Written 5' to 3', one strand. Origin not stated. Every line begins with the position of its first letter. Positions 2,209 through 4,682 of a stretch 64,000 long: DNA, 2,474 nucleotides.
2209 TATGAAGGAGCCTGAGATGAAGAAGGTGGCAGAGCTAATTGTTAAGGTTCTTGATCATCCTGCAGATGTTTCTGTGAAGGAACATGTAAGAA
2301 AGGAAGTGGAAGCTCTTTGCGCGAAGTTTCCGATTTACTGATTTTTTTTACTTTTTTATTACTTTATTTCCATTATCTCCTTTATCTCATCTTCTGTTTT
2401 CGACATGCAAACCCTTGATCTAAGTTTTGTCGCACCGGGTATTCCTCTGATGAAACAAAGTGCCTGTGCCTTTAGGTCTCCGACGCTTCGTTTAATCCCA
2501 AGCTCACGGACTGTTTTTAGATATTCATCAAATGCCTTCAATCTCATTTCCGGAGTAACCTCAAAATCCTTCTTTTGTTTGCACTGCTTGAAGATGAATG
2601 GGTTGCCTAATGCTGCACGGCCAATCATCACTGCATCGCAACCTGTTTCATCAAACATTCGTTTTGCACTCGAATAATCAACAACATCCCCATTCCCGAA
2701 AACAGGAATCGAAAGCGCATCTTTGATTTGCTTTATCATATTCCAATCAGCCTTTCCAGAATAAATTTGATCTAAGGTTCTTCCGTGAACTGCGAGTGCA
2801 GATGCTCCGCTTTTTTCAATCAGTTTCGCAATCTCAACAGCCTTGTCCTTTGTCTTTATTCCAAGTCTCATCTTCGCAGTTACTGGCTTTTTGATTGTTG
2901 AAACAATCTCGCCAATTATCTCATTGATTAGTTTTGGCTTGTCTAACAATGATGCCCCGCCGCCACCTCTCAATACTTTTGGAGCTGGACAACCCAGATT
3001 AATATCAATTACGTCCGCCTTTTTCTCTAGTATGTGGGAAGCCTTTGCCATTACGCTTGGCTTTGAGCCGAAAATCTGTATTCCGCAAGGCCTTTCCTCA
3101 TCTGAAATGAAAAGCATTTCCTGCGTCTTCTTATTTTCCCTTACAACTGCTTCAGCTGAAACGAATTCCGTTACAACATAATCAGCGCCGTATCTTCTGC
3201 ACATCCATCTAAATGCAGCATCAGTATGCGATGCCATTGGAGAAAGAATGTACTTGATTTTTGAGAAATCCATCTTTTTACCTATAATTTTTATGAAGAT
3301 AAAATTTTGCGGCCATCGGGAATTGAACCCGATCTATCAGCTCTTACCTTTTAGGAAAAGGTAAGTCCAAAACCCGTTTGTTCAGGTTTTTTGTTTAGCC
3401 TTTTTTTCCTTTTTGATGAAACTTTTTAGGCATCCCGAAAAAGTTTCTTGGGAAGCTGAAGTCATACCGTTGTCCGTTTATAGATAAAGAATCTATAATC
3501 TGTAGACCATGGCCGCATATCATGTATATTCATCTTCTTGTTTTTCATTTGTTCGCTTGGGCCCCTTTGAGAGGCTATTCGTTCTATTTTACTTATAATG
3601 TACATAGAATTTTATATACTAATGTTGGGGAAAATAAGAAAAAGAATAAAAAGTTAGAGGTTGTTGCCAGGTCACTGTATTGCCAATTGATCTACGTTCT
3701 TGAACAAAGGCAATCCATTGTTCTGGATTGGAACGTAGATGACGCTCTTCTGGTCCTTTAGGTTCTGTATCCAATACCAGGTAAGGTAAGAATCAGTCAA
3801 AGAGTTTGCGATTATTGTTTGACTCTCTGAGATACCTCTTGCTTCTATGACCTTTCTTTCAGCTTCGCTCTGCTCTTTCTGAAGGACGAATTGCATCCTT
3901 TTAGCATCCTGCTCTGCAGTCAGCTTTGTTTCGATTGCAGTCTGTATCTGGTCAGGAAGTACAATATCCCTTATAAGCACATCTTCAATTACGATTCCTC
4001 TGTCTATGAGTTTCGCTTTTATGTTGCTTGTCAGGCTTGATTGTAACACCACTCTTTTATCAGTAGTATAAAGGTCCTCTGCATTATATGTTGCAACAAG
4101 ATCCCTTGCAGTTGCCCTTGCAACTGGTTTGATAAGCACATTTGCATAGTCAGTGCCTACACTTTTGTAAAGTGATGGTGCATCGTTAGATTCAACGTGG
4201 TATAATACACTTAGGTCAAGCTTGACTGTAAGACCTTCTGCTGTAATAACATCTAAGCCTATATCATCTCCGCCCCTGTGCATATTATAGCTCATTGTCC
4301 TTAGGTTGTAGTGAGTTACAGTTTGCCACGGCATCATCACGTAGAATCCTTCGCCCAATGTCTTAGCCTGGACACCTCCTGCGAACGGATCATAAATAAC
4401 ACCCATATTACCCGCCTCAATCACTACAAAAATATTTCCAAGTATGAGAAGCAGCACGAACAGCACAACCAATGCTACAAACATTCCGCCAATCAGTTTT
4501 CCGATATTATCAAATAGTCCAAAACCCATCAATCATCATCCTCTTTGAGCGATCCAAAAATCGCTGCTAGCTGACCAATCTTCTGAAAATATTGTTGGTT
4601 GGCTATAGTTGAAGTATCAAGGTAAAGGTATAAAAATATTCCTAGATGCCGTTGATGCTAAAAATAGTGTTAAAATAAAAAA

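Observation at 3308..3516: tRNA-Gly(CCC)-like gene apparently split by two introns over about 210 nt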

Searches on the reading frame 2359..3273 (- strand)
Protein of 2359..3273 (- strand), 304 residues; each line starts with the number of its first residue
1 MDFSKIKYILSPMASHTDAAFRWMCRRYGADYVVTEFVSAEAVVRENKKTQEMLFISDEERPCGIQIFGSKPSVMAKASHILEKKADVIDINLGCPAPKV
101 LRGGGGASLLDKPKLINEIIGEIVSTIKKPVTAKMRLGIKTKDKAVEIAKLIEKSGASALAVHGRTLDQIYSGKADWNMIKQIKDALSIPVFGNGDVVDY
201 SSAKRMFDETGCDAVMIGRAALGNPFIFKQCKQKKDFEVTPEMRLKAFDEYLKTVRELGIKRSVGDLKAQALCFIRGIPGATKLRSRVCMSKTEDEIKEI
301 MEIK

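Call 9: find_homologous_proteins(query=window:2359-3273:-, max_evalue=1e-20)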
Query window:2359-3273:- (304 aa): 7992 proteins with E <= 1e-20 among 8000 candidates; the best 120 are listed.
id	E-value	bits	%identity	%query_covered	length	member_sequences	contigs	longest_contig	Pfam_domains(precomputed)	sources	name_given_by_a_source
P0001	3.9e-197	671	100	100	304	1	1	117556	PF01207.24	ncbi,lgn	ncbi:MAG: tRNA dihydrouridine synthase DusB [Candidatus Micrarchaeota archaeon]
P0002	2.0e-135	468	69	99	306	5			PF01207.24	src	-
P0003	2.8e-132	458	66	99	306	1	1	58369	PF01207.24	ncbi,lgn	-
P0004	4.9e-108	379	58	99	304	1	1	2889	PF01207.24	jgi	-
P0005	1.8e-106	373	57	98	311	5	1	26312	PF00977.28,PF01207.24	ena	-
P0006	1.0e-105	371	56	99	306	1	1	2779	PF01207.24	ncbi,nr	ncbi:tRNA-dihydrouridine synthase family protein [Candidatus Micrarchaeota archaeon]|nr:tRNA-dihydro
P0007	4.6e-105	369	57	99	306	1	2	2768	PF00977.28,PF01207.24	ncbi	-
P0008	1.1e-104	367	55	98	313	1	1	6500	PF01207.24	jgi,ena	-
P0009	1.7e-104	367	57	98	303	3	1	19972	PF00977.28,PF01207.24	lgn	-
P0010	5.6e-104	365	56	98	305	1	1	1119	PF01207.24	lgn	-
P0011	3.1e-103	363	57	98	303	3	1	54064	PF01207.24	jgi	-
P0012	2.9e-102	360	56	99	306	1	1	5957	PF01180.28,PF01207.24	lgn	-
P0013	3.5e-100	353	55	98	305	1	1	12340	PF01207.24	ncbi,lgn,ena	-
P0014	7.6e-100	352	55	97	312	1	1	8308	PF01207.24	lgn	-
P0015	6.2e-98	345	56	94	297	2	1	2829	PF01180.28,PF01207.24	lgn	-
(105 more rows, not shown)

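Call 10: find_encoding_contigs(protein=P0003, flank=3000, max_places=2)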
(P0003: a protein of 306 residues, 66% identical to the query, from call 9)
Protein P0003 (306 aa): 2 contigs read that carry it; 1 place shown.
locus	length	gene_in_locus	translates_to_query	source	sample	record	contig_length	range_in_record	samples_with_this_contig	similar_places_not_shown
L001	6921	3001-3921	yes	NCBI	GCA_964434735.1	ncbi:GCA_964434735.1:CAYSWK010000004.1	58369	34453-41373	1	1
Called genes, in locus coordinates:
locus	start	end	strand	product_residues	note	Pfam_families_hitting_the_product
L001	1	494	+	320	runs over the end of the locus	PF01047:MarR (faint), PF12840:HTH_20 (faint), PF13404:HTH_AsnC-type (weak), PF13412:HTH_24 (weak), PF13404:HTH_AsnC-type, PF13412:HTH_24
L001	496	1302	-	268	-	-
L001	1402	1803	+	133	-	PF01951:Archease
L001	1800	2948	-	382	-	PF00158:Sigma54_activat, PF01078:Mg_chelatase (faint), PF14532:Sigma54_activ_2, PF07728:AAA_5, PF25601:AAA_lid_14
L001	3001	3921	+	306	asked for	PF01207:Dus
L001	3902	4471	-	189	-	PF00254:FKBP_C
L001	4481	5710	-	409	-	PF00464:SHMT, PF01212:Beta_elim_lyase (weak)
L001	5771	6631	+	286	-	PF00188:CAP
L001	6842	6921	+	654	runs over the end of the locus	PF13604:AAA_30 (faint), PF00580:UvrD-helicase, PF01443:Viral_helicase1 (faint), PF13245:AAA_19, PF13361:UvrD_C, PF13538:UvrD_C_2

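Call 11: find_encoding_contigs(protein=P0011, flank=3000, max_places=2)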
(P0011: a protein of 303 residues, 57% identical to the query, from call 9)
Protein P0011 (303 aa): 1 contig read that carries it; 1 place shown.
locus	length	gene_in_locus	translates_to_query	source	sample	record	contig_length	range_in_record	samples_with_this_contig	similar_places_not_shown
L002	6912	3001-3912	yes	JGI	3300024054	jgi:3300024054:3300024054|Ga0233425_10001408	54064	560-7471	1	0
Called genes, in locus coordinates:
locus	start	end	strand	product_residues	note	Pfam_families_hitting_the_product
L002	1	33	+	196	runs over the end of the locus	?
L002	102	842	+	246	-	PF01988:VIT1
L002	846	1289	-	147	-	-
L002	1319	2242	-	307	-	PF00294:PfkB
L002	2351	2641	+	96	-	PF01909:NTP_transf_2, PF18765:Polbeta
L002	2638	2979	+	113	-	PF01934:HepT-like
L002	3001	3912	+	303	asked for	PF01207:Dus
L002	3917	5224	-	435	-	-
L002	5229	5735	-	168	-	-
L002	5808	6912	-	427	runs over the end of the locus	-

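Call 12: find_encoding_contigs(protein=P0005, flank=3000, max_places=2)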
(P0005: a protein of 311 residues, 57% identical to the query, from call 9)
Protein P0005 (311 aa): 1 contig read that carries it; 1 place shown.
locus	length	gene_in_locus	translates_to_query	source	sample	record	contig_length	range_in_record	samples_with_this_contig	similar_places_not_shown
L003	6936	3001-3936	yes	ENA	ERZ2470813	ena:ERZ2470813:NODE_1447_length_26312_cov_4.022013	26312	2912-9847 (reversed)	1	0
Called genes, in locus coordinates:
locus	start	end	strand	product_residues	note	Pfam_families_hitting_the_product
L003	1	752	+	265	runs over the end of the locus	PF23023:Anti-Pycsar_Apyc1 (weak), PF13483:Lactamase_B_3 (weak), PF00753:Lactamase_B, PF12706:Lactamase_B_2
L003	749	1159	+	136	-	-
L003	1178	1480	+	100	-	-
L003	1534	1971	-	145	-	-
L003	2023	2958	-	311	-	PF00294:PfkB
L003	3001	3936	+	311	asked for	PF01207:Dus, PF00977:His_biosynth (weak)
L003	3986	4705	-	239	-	-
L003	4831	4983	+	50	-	-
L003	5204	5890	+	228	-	-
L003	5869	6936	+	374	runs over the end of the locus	-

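Call 34: search_protein_families(library=pfam, proteins=[window:2359-3273:-], max_evalue=0.00001)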
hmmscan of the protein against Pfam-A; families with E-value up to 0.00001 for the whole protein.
window:2359-3273:- (304 aa): 1 family
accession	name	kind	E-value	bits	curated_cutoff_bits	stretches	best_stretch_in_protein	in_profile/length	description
PF01207.24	Dus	-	9.2e-82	275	20.4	1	10-297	2-298/311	Dihydrouridine synthase (Dus)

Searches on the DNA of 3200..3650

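Call 27: search_rna_families(source=window, start=3200, end=3650, threshold=evalue, max_evalue=10, show_alignments=3)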
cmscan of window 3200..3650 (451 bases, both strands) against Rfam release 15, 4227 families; matches with E-value up to 10: 8.
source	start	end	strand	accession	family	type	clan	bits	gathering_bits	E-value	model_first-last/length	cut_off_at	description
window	3328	3396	+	RF01859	Phe_leader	Cis-reg; leader;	-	20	55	0.66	1-125/125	no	Phenylalanine leader peptide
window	3335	3407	+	RF01770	rimP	Cis-reg; leader;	-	18.5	47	1.6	1-102/102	no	Gammaprotebacteria rimP leader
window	3418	3464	+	RF02922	RAGATH-32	Cis-reg;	-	15.9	41.8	0.32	21-78/78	no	RAGATH-32 RNA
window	3223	3300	+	RF00300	snoZ221_snoR21b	Gene; snRNA; snoRNA; CD-box;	-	15.8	44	1.6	1-91/91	no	Small nucleolar RNA Z221/R21b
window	3213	3241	+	RF01543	TB11Cs5H2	Gene; snRNA; snoRNA; HACA-box;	-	14.1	47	3.4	1-68/68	no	Trypanosomatid snoRNA TB11Cs5H2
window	3297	3424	-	RF02653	StyR-143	Gene; sRNA;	-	13.3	176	3.3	1-144/144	no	Salmonella enterica Typhi npcRNA 143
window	3307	3355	+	RF04354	Plastid-ycf2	Cis-reg;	-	13.2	65.7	9.8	1-75/75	no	Plastid-ycf2 5UTR RNA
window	3570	3625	-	RF01675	CrcZ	Gene; sRNA;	-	8.6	95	4.7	1-398/398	no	Pseudomonas sRNA CrcZ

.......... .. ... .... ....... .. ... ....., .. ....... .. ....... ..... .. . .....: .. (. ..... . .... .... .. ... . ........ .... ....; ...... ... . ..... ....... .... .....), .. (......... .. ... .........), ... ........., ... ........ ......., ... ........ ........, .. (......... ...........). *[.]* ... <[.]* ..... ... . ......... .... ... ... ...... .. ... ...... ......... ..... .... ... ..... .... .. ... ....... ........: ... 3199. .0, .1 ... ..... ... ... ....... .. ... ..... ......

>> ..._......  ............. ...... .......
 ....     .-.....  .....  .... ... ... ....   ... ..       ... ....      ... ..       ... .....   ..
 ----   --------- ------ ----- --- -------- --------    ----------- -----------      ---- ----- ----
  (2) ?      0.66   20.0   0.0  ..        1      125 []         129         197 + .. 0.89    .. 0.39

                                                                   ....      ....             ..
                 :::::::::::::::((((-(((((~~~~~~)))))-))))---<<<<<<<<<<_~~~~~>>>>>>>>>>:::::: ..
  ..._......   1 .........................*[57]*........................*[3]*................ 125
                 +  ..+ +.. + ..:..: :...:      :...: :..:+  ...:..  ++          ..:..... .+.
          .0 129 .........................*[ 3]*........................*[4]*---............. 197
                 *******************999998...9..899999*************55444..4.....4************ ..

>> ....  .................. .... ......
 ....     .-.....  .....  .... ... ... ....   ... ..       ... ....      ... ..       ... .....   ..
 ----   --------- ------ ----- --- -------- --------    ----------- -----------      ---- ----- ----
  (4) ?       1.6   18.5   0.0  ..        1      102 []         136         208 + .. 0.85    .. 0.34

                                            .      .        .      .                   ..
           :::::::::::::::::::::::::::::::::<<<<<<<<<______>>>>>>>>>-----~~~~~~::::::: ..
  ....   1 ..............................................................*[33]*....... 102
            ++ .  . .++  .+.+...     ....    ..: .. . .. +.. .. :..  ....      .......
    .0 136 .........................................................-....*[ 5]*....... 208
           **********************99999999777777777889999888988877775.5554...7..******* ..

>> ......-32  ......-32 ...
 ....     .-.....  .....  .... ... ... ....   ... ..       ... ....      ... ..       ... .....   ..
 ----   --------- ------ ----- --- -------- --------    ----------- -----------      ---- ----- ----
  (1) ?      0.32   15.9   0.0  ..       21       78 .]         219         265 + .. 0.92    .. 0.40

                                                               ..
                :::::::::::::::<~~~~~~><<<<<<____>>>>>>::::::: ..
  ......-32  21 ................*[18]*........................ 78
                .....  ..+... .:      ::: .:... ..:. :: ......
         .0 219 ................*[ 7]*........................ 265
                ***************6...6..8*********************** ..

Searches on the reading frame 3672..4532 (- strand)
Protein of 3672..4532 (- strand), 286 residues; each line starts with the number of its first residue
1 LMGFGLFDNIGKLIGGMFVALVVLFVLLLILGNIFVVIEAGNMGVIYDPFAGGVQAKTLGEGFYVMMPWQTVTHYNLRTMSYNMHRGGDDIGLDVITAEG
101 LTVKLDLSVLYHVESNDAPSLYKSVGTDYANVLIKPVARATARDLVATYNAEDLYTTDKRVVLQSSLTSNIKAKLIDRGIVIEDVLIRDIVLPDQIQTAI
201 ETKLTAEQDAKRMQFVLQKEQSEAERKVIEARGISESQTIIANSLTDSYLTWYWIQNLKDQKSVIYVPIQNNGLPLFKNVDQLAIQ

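Call 34: search_protein_families(library=pfam, proteins=[window:3672-4532:-], max_evalue=0.00001)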
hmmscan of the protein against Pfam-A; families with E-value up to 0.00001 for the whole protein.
window:3672-4532:- (286 aa): 1 family
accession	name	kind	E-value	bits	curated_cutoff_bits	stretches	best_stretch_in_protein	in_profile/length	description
PF01145.31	Band_7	-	1e-35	123.8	23.6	1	37-225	2-173/176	SPFH domain / Band 7 family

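Call 46: find_homologous_proteins(query=window:3672-4532:-, max_evalue=1e-30)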
Query window:3672-4532:- (286 aa): 1903 proteins with E <= 1e-30 among 3105 candidates; the best 120 are listed.
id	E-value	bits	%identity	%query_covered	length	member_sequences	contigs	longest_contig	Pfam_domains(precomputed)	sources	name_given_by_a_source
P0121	6.4e-181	618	100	100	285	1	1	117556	PF01145.32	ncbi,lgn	ncbi:MAG: prohibitin family protein [Candidatus Micrarchaeota archaeon]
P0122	1.3e-164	564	90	100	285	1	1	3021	PF01145.32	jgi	jgi:regulator of protease activity HflC (stomatin/prohibitin superfamily)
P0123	1.1e-116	407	65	97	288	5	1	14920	PF01145.32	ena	-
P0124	1.6e-105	370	59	95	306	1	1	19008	PF01145.32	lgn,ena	-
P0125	9.4e-104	365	60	96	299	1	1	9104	PF01145.32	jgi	jgi:regulator of protease activity HflC (stomatin/prohibitin superfamily)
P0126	1.7e-103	364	60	91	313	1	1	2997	PF01145.32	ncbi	-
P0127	2.3e-102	360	59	92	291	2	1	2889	PF01145.32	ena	-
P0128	1.2e-101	358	59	98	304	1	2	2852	PF01145.32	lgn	-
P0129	5.4e-101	356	63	86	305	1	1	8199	PF01145.32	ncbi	-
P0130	3.1e-99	350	58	94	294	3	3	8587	PF01145.32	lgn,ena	-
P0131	1.0e-98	348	56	97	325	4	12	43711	PF01145.32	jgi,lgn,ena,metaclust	metaclust:\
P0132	1.6e-98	348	63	86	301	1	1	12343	PF01145.32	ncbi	-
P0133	6.0e-98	346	58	98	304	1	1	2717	PF01145.32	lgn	-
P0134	6.6e-98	345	57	94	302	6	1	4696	PF01145.32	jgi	jgi:regulator of protease activity HflC (stomatin/prohibitin superfamily)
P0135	1.9e-95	337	55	96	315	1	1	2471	PF01145.32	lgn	-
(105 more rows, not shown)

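Call 47: find_encoding_contigs(protein=P0122, flank=3000, max_places=2)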
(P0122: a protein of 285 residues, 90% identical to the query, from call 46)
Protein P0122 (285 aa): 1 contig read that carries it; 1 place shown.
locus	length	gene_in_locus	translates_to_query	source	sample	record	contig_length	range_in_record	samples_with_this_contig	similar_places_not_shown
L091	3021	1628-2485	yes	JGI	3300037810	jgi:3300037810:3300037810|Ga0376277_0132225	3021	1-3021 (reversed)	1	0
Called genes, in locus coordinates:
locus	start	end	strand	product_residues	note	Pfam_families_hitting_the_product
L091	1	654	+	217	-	?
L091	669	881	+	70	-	PF12327:FtsZ_C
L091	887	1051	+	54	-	-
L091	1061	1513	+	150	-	PF03439:Spt5-NGN, PF00467:KOW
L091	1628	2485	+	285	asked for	PF01145:Band_7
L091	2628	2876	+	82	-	-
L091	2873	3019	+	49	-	?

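Call 48: find_encoding_contigs(protein=P0123, flank=3000, max_places=2)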
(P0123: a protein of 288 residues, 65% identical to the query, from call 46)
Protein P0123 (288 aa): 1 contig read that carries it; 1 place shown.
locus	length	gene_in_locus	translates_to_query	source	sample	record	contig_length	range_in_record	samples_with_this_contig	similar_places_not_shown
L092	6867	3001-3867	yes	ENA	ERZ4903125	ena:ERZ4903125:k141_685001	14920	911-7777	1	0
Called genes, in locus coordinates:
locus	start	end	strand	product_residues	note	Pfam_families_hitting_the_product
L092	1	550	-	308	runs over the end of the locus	-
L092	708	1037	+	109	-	-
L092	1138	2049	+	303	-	PF01866:Diphthamide_syn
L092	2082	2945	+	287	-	PF01259:SAICAR_synt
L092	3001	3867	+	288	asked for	PF01145:Band_7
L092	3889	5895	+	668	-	-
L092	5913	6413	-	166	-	-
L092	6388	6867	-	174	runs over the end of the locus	PF00827:Ribosomal_L15e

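Call 49: find_encoding_contigs(protein=P0124, flank=3000, max_places=2)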
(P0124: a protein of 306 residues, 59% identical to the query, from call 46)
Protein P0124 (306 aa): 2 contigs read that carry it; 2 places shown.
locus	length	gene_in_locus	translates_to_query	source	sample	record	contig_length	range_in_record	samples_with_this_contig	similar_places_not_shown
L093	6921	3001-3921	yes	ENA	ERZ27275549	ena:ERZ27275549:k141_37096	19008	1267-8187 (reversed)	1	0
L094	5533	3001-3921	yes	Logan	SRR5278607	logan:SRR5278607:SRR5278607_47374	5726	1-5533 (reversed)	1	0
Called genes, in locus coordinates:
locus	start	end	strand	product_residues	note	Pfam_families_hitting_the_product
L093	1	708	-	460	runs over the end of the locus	PF09249:tRNA_NucTransf2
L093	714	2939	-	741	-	-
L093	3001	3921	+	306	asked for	PF01145:Band_7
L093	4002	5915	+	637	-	PF02518:HATPase_c, PF00204:DNA_gyraseB, PF01751:Toprim, PF00986:DNA_gyraseB_C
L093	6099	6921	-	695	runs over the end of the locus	?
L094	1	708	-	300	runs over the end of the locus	?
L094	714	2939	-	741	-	-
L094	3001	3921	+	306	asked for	PF01145:Band_7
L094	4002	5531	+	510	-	?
